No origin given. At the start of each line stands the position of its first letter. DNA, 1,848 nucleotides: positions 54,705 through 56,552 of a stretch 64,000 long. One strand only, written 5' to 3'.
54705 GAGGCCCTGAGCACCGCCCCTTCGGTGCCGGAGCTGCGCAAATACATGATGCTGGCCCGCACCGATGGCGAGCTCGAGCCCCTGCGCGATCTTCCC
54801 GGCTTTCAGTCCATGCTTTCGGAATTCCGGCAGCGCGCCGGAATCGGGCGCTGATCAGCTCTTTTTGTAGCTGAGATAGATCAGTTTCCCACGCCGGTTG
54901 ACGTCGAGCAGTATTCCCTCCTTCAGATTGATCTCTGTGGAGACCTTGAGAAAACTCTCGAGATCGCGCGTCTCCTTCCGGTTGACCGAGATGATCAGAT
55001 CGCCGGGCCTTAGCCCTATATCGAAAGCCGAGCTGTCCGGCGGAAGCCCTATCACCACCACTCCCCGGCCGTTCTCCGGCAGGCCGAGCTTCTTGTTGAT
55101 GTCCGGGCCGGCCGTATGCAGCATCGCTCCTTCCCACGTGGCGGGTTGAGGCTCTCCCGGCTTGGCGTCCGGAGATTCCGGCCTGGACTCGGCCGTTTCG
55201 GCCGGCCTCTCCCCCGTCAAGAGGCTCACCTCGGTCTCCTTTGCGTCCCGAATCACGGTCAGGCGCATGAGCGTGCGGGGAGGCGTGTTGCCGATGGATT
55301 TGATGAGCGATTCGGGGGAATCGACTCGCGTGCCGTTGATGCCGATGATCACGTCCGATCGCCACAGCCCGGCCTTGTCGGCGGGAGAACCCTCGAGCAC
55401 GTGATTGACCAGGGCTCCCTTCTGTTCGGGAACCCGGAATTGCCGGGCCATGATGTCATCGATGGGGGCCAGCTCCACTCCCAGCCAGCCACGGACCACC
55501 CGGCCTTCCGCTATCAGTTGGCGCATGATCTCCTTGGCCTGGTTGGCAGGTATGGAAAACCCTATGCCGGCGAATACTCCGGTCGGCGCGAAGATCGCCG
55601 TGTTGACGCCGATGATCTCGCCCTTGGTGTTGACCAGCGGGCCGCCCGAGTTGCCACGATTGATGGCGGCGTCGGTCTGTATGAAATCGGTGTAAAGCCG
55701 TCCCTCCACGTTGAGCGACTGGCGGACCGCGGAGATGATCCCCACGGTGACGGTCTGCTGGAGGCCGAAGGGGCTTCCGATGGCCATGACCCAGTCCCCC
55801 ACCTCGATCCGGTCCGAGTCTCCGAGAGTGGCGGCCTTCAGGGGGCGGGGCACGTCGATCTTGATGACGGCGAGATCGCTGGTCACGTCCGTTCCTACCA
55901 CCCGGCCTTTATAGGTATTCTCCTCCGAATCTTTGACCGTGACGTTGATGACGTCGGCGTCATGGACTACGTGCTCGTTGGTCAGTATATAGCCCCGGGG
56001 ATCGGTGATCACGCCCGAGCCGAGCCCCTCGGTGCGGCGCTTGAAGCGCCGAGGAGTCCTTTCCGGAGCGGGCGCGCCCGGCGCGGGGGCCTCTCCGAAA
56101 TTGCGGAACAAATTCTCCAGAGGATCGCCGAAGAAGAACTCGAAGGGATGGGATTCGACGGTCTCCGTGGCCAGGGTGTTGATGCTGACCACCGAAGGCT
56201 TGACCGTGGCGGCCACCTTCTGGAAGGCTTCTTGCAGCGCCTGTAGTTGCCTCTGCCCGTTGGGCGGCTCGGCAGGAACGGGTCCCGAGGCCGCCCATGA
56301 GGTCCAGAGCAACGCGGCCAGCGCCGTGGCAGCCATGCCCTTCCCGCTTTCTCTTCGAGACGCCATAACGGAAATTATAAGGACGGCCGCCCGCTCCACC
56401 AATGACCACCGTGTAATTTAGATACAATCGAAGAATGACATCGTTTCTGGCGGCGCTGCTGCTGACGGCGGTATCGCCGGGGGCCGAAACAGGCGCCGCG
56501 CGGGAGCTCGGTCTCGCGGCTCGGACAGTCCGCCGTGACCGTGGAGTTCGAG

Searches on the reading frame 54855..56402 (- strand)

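Call 88: search_protein_families(library=pfam, max_evalue=0.00001, proteins=[window:54855-56402:-])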
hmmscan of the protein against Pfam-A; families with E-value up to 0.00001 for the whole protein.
window:54855-56402:- (515 aa): 5 families
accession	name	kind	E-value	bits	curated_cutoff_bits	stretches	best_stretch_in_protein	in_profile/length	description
PF13365.12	Trypsin_2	-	6.9e-33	114.8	27.6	1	128-266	1-144/144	Trypsin-like peptidase domain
PF00089.32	Trypsin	-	1.9e-20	74.1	20.6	1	127-290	26-217/220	Trypsin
PF13180.12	PDZ_2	-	3.9e-18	65.9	27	1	307-394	3-78/80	PDZ domain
PF17820.7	PDZ_6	-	7.1e-15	54.9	27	1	332-385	2-54/54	PDZ domain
PF00595.29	PDZ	-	7.8e-14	52.3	23.2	1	303-365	8-62/81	PDZ domain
